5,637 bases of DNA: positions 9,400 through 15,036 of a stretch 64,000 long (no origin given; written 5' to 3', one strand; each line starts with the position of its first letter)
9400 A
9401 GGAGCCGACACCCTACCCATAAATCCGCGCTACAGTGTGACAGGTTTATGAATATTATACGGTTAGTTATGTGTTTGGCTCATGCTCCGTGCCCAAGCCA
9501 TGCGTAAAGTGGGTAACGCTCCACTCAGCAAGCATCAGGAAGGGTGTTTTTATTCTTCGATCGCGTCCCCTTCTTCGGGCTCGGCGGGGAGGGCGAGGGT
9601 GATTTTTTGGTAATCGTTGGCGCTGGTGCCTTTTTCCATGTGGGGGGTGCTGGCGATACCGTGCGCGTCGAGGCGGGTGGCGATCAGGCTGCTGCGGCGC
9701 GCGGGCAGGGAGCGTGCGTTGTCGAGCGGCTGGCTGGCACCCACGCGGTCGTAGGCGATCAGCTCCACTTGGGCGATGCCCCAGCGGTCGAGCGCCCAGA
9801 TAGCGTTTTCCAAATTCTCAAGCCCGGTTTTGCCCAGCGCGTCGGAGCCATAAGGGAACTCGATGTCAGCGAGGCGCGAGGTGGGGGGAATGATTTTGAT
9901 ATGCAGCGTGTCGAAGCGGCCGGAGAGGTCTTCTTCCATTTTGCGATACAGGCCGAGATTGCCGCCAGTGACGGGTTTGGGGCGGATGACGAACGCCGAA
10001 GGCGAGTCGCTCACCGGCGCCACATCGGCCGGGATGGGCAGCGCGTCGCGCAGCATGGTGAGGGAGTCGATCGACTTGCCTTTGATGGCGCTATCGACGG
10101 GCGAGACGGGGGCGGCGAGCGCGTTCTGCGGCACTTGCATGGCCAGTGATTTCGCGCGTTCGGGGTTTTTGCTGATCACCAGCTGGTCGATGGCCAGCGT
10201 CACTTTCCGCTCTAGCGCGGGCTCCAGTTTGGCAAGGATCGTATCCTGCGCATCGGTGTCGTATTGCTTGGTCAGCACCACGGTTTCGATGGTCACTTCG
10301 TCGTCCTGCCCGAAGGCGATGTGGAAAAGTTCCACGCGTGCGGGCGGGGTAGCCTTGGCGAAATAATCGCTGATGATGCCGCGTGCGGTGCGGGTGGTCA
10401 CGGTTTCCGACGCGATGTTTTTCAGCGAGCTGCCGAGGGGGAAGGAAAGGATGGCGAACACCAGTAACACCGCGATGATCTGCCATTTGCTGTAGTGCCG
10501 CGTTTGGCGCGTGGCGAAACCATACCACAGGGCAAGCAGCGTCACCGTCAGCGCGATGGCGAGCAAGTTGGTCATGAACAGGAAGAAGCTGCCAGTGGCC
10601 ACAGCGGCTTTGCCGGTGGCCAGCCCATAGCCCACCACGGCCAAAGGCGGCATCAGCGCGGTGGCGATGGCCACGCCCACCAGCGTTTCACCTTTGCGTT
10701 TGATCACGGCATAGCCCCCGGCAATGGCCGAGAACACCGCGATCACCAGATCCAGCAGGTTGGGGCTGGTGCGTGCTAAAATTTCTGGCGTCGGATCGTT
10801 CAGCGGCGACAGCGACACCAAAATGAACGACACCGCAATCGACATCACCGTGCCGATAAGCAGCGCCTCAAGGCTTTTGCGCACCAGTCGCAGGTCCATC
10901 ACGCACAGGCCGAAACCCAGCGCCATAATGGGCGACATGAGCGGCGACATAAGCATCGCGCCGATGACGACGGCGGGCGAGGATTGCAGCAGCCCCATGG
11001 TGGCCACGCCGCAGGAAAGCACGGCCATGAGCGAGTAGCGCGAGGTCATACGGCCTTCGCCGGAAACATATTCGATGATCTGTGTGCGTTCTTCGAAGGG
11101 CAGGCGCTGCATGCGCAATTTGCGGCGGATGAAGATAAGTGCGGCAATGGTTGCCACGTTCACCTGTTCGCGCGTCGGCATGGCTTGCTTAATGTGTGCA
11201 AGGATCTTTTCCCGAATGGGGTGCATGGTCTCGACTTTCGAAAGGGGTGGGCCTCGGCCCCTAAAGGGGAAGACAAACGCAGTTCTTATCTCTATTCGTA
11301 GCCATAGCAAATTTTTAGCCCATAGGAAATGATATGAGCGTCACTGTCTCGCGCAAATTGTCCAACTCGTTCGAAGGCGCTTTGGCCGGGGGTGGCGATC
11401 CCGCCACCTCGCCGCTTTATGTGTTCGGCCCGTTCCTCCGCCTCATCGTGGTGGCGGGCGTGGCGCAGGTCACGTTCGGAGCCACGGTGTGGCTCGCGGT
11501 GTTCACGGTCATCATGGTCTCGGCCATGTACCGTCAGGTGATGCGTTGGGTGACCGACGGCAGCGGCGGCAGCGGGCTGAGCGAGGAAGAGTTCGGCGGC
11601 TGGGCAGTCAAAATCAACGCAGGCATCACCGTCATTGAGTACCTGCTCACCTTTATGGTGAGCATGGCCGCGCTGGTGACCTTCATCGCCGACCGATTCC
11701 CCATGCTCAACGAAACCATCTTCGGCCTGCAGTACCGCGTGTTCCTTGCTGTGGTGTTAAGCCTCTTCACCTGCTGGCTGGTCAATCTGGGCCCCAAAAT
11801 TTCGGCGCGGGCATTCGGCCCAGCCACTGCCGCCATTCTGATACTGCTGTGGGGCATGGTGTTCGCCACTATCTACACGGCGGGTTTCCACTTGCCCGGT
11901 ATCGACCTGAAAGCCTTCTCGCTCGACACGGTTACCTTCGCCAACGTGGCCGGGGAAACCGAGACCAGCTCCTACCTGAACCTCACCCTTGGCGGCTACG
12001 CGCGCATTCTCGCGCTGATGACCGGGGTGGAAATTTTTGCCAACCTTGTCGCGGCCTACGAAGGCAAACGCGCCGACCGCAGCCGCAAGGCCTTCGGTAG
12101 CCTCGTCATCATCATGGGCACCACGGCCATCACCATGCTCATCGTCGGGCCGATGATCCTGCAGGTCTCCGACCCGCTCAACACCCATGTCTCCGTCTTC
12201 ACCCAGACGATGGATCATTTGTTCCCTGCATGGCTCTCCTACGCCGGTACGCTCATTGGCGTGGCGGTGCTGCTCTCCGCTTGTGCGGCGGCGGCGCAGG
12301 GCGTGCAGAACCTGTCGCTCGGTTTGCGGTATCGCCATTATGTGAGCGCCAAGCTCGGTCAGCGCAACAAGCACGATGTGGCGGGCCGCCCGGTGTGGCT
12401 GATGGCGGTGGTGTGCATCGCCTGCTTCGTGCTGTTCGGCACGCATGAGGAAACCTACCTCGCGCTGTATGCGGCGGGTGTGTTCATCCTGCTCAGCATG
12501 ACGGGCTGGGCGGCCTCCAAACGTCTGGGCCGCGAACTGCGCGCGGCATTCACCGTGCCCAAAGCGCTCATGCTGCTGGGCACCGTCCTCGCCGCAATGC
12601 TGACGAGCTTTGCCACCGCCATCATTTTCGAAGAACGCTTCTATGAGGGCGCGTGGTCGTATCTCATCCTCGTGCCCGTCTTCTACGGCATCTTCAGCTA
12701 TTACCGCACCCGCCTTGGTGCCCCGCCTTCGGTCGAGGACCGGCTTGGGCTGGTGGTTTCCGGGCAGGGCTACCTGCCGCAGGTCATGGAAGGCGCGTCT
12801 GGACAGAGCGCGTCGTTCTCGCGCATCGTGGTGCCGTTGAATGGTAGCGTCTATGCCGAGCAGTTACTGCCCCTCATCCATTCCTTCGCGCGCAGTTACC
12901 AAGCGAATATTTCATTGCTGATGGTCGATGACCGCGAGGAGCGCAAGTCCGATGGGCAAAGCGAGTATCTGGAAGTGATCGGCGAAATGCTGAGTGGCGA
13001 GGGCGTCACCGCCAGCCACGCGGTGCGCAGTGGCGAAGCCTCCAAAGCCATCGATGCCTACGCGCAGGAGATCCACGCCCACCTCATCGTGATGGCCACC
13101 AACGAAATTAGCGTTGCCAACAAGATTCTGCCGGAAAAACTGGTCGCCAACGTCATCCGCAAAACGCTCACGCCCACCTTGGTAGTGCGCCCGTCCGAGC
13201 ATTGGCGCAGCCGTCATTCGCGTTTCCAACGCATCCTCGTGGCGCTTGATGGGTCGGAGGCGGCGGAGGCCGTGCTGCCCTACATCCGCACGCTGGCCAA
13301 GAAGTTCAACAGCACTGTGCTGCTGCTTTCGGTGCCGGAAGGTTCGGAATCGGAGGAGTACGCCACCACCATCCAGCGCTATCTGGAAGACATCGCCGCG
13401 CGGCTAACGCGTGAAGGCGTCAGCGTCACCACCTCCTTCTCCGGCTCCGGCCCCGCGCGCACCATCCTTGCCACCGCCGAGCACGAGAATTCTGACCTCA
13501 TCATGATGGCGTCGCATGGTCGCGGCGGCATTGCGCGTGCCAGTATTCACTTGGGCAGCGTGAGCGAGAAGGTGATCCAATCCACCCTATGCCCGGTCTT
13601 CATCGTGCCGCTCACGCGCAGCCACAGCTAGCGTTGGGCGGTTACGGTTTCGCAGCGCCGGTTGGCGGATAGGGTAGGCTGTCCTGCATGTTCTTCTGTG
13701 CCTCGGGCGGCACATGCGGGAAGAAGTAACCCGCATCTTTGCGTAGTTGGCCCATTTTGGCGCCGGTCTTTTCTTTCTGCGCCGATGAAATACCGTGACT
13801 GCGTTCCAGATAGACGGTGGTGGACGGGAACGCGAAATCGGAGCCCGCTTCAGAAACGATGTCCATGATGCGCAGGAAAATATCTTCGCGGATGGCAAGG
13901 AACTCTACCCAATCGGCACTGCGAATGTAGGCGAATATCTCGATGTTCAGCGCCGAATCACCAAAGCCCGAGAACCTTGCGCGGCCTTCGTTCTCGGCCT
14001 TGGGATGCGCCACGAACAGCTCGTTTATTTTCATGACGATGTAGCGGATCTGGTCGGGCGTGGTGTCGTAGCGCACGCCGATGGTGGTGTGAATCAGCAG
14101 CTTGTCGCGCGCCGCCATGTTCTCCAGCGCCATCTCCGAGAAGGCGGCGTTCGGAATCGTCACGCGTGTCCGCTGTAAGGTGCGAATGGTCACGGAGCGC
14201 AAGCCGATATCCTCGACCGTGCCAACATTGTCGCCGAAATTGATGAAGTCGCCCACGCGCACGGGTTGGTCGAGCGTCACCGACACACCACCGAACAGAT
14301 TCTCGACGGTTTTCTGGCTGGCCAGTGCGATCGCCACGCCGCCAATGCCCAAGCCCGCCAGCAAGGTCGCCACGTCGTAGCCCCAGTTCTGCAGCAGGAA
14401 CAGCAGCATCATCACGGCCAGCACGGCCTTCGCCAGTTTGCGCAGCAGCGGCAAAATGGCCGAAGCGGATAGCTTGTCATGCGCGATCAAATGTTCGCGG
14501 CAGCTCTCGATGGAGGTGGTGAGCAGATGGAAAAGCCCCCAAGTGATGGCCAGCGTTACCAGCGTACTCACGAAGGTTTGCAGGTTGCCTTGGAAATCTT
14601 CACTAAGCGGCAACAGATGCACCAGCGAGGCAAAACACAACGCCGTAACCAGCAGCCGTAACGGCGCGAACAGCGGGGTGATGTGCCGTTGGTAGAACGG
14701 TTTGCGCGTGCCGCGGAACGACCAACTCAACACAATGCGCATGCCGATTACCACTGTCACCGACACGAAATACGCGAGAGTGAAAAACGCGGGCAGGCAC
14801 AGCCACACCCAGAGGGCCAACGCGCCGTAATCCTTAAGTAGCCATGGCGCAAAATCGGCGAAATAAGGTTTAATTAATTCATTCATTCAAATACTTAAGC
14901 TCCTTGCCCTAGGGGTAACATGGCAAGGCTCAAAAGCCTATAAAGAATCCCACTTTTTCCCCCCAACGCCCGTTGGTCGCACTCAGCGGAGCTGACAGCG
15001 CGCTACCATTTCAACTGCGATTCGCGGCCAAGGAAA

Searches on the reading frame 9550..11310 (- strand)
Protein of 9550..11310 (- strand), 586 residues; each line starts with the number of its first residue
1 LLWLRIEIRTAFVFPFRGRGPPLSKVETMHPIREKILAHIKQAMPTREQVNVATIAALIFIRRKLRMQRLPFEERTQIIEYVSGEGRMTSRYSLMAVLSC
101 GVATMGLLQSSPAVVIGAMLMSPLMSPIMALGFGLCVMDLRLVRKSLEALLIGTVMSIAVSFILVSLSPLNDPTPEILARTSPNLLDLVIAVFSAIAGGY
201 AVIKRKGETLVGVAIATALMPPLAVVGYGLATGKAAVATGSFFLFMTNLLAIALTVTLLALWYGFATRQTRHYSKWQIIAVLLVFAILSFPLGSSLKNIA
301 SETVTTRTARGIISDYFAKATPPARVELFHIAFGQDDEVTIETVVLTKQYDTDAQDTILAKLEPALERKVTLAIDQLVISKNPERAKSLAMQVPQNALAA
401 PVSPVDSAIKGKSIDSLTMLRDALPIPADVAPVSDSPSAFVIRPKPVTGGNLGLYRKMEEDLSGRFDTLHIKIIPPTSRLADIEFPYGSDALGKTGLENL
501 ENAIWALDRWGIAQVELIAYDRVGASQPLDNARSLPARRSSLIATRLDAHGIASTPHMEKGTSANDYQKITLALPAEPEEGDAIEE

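Call 8: search_protein_families(library=pfam, proteins=[window:9550-11310:-], max_evalue=0.01)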
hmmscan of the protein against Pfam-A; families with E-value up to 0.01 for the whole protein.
window:9550-11310:- (586 aa): 1 family
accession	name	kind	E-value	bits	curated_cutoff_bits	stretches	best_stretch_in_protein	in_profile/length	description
PF04087.19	DUF389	-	2.9e-43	147.6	23.9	1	119-254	1-137/137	Domain of unknown function (DUF389)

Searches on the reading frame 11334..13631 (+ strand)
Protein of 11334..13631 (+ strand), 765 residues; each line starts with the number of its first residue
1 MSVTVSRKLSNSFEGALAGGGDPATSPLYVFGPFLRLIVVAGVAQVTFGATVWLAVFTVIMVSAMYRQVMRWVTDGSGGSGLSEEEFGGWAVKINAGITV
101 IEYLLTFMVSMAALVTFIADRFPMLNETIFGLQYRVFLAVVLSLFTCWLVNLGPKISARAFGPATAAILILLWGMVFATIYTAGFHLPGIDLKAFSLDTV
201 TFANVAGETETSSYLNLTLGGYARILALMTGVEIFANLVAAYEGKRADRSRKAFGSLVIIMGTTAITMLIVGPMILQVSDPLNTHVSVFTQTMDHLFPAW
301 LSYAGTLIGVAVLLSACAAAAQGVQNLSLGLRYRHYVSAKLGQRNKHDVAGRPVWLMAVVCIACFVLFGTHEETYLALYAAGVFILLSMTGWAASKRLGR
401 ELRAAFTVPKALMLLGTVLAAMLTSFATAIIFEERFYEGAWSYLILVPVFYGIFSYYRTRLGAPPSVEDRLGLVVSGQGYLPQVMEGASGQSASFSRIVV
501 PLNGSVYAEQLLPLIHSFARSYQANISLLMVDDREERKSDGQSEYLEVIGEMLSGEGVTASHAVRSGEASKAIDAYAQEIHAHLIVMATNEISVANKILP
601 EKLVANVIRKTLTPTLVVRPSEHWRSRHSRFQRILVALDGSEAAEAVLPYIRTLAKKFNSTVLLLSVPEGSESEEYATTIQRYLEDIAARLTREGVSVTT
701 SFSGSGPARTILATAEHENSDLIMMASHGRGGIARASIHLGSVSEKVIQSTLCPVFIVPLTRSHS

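Call 8: search_protein_families(library=pfam, proteins=[window:11334-13631:+], max_evalue=0.01)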
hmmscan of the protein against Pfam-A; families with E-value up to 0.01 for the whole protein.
window:11334-13631:+ (765 aa): 1 family
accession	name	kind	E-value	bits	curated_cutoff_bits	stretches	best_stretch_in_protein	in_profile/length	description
PF00582.32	Usp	-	1.6e-31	110.2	24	2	631-759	2-141/141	Universal stress protein family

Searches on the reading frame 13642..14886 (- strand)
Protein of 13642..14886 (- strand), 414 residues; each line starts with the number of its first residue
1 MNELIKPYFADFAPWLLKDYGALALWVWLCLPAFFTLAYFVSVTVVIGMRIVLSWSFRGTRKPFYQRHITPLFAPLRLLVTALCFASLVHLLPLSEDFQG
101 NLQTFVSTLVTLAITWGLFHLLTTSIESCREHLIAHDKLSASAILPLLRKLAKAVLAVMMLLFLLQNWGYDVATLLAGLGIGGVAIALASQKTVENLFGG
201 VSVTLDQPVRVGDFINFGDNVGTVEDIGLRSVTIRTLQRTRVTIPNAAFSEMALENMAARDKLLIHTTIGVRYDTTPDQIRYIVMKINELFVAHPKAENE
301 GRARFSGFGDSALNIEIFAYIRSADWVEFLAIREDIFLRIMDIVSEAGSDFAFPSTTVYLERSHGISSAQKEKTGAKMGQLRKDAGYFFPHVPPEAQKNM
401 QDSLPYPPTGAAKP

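Call 8: search_protein_families(library=pfam, proteins=[window:13642-14886:-], max_evalue=0.01)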
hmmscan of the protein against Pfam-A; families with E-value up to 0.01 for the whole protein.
window:13642-14886:- (414 aa): 3 families
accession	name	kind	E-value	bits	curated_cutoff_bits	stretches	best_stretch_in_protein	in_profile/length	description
PF00924.24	MS_channel_2nd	-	3e-19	69.3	20.2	1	193-257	2-66/68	Mechanosensitive ion channel, beta-domain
PF21082.3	MS_channel_3rd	-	5.9e-12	46.3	21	1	266-350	2-87/88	Mechanosensitive ion channel MscS, C-terminal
PF21088.3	MS_channel_1st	-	4.3e-09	36.6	23.1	1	150-191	1-42/42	Mechanosensitive ion channel, transmembrane helices 2/3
